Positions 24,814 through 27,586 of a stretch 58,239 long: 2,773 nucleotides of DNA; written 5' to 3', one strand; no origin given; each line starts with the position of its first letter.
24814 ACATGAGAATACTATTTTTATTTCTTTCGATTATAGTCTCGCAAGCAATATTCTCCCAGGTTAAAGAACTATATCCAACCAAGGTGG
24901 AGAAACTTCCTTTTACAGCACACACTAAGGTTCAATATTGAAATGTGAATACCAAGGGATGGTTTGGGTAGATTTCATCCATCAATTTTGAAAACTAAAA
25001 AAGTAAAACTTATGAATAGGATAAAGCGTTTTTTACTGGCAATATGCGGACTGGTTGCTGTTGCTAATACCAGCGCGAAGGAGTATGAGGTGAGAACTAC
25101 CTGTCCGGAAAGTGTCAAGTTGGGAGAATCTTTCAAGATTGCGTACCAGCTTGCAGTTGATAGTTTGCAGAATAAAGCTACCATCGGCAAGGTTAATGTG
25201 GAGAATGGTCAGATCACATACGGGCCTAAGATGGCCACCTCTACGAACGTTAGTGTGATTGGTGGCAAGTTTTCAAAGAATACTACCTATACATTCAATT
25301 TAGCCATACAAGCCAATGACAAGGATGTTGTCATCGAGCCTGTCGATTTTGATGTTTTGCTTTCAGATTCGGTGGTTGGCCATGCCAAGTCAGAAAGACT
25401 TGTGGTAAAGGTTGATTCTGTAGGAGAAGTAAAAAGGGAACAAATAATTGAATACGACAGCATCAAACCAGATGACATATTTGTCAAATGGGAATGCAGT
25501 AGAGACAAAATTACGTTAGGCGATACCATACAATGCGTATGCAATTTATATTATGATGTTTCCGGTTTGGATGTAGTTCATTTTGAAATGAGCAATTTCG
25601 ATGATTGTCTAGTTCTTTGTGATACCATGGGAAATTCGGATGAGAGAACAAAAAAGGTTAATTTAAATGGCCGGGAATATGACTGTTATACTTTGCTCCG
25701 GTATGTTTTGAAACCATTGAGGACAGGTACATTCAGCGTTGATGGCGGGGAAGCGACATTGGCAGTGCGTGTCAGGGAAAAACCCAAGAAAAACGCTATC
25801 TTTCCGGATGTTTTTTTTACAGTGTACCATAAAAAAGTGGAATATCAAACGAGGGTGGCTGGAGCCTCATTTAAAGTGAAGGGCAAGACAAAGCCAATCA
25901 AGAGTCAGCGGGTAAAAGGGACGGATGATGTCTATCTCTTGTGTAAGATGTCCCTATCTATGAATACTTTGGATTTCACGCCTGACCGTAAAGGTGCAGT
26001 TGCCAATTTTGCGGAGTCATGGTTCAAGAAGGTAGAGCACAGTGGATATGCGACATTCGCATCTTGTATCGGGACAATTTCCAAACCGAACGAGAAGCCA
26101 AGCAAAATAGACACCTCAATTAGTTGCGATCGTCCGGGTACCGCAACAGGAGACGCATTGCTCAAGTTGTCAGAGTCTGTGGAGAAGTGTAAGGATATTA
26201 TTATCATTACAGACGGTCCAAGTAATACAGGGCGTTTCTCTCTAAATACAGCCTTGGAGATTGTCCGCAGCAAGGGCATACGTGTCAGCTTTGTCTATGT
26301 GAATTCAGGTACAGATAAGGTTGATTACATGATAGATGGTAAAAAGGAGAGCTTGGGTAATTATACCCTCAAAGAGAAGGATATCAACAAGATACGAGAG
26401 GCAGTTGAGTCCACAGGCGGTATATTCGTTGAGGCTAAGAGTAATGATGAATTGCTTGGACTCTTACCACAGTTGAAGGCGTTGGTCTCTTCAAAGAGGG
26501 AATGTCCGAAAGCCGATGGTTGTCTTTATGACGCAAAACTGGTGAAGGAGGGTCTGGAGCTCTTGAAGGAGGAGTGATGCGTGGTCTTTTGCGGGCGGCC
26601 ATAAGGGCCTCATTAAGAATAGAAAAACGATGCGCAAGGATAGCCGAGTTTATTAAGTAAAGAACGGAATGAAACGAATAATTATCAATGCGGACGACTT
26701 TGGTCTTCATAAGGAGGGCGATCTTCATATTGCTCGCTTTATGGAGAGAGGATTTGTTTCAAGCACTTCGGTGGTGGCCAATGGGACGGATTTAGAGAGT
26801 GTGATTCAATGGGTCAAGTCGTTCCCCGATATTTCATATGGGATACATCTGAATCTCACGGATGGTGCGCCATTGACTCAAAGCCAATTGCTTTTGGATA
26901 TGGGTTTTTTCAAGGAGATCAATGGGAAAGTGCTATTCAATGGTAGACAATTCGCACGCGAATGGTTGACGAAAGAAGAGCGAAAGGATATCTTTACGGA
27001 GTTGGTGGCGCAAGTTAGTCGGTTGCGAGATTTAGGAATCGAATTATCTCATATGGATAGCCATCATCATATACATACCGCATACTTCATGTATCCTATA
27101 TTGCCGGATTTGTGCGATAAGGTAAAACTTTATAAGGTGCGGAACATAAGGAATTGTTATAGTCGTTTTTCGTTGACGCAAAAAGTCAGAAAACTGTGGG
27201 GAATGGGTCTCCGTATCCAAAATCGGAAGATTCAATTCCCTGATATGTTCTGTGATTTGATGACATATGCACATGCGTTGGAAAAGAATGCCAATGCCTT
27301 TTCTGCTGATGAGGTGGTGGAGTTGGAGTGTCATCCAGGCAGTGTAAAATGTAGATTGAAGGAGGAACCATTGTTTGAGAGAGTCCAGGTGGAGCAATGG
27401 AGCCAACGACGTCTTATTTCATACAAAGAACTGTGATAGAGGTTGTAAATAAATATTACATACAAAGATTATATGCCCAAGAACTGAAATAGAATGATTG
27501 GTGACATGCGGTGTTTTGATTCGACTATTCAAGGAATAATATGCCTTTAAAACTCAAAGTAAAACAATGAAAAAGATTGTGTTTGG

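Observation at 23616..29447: IS3-type inverted repeats and a 4-bp duplication enclose a 5.8-kb unit in which cargo genes replace the transposase catalytic core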

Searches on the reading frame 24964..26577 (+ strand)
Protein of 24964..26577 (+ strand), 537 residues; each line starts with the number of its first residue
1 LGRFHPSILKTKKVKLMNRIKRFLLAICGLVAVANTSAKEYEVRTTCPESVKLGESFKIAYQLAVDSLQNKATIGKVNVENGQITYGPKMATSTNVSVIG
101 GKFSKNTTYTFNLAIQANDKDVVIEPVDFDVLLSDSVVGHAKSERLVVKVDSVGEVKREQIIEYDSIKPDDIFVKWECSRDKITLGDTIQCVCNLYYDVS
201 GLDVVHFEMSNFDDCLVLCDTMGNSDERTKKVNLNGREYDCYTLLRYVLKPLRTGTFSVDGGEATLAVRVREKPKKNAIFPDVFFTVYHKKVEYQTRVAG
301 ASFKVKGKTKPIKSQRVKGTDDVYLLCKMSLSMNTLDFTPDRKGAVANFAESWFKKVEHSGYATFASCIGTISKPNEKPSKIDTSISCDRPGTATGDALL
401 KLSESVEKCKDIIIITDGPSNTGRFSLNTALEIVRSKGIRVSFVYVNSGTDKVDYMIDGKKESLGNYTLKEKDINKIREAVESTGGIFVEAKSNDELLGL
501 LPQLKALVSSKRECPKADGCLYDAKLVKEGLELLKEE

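Call 6: search_protein_families(library=pfam, proteins=[window:24964-26577:+], max_evalue=0.01)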
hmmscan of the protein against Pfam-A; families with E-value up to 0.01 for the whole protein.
window:24964-26577:+ (537 aa): 1 family
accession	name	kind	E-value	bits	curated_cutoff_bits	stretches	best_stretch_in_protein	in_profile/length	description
PF13584.12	BatD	-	9.3e-07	29.9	24.1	1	48-150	5-92/92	BatD DUF11 like domain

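Call 16: search_protein_families(library=padloc, proteins=[window:24964-26577:+], max_evalue=0.01)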
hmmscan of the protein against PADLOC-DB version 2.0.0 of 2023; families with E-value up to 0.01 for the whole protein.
window:24964-26577:+ (537 aa): 0 families

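Call 17: search_protein_families(library=ncbifam, proteins=[window:24964-26577:+], max_evalue=0.01)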
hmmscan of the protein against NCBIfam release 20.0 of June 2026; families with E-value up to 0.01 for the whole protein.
window:24964-26577:+ (537 aa): 1 family
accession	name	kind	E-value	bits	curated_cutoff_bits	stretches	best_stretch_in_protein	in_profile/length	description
NF047508.1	VWA_BatA_Lepto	exception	7.1e-09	35.1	380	1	389-507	167-272/315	VWA domain-containing protein BatA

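Call 21: list_cluster_members(proteins=[P0001, window:24964-26577:+, window:24303-24680:+])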
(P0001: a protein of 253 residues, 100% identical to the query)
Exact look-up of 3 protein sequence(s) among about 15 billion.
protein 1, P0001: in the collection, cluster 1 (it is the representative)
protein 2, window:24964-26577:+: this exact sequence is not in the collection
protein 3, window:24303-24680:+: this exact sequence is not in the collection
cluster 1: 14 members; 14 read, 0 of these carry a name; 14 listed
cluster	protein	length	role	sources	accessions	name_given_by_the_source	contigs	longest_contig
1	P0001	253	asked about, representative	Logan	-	-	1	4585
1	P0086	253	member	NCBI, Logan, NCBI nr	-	-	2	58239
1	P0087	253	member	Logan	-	-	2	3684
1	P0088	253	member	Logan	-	-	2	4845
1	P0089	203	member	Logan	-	-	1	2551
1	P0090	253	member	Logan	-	-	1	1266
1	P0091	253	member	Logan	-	-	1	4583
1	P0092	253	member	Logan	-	-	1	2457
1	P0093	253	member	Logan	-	-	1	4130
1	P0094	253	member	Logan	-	-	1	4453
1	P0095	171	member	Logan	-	-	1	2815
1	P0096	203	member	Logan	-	-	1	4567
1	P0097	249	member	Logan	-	-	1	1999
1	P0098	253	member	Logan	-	-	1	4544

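Call 46: search_protein_families(library=phrogs, proteins=[window:24964-26577:+], max_evalue=0.01)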
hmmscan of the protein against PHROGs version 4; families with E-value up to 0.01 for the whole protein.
window:24964-26577:+ (537 aa): 0 families

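Call 47: find_related_loci(query=window:24964-26577:+, collection=viral_contigs, flank=8000)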
Query window:24964-26577:+ (537 aa) in viral_contigs; peptide patterns used: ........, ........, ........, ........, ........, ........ (x = any residue, [..] = any of these).
47 stretches matched a pattern, but none encodes a relative of the query by tblastn (E <= 1e-3).

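Call 61: find_homologous_proteins(query=window:25012-26577:+, max_evalue=1e-10)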
Query window:25012-26577:+ (521 aa): 2 proteins with E <= 1e-10 among 8000 candidates.
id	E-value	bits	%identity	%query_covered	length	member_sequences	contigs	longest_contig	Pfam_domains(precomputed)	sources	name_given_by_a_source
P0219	0.0e+0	1143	99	100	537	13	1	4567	PF13584.13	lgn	-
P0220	9.1e-112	392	40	100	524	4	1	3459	-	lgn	-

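Call 62: find_encoding_contigs(protein=P0220, flank=5000, max_places=3)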
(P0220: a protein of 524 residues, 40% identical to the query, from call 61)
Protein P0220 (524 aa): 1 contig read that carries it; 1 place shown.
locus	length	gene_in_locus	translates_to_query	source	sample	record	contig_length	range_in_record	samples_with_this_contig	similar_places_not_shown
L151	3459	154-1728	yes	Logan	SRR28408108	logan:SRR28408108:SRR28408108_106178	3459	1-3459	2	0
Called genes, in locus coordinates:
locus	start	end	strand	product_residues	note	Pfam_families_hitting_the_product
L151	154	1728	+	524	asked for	-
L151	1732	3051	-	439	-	PF04851:ResIII, PF00270:DEAD, PF00271:Helicase_C, PF03880:DbpA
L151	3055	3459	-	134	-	?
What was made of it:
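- Tried and rejected: Gene 2 has only its own cluster and one 40% relative, again without synteny (calls 61, 62).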

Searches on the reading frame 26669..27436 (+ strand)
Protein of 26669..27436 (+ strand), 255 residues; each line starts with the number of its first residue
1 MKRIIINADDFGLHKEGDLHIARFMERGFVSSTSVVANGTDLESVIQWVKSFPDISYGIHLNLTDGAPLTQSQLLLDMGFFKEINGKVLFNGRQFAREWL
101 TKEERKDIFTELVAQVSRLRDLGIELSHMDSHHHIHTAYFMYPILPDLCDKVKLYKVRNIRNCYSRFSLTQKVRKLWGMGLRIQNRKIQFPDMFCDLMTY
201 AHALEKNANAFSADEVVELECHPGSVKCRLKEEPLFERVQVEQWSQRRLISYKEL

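Call 6: search_protein_families(library=pfam, proteins=[window:26669-27436:+], max_evalue=0.01)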
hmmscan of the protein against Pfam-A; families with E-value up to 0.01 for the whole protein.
window:26669-27436:+ (255 aa): 1 family
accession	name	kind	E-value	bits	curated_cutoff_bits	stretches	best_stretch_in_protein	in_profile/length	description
PF04794.17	YdjC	-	3.3e-37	129.2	29.7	1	3-227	1-231/266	YdjC-like protein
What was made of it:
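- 26669..27436 (+): Cargo gene 3: YdjC-family carbohydrate deacetylase. PF04794, 129 bits (call 6).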

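Call 12: find_encoding_contigs(protein=window:26669-27436:+, flank=8000, max_places=10)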
Protein window:26669-27436:+ (255 aa): 1 contig read that carries it; 1 place shown.
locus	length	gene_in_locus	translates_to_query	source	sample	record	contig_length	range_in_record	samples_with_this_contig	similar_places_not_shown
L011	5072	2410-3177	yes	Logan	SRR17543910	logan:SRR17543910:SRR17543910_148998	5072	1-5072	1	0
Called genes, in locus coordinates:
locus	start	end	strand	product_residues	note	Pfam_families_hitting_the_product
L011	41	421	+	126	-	-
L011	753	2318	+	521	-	PF13584:BatD (faint)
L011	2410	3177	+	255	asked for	PF04794:YdjC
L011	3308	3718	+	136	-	-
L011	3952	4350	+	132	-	-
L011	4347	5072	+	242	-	?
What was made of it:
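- Checked: The 537-aa ORF was called by the public gene caller from the ATG at 25012 (521 aa) (call 12).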

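Call 16: search_protein_families(library=padloc, proteins=[window:26669-27436:+], max_evalue=0.01)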
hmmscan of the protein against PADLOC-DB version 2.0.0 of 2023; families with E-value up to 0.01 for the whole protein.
window:26669-27436:+ (255 aa): 0 families

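Call 17: search_protein_families(library=ncbifam, proteins=[window:26669-27436:+], max_evalue=0.01)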
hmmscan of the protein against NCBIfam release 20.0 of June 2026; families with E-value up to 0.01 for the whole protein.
window:26669-27436:+ (255 aa): 3 families
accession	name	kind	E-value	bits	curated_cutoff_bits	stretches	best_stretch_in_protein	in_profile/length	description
NF002559.0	PRK02134.1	equivalog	9.6e-32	110.5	227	1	2-230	3-210/249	chitin disaccharide deacetylase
TIGR03473.1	HpnK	hypoth_equivalog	5e-22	78.4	232.6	1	1-225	1-237/283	hopanoid biosynthesis-associated protein HpnK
NF052308.1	CarbhyDeactlThm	equivalog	0.0001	21.8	400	1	4-133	14-128/265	carbohydrate deacetylase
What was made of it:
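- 26669..27436 (+): NCBIfam matches are below cutoffs (call 17).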

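Call 46: search_protein_families(library=phrogs, proteins=[window:26669-27436:+], max_evalue=0.01)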
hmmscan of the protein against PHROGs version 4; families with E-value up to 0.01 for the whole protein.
window:26669-27436:+ (255 aa): 0 families
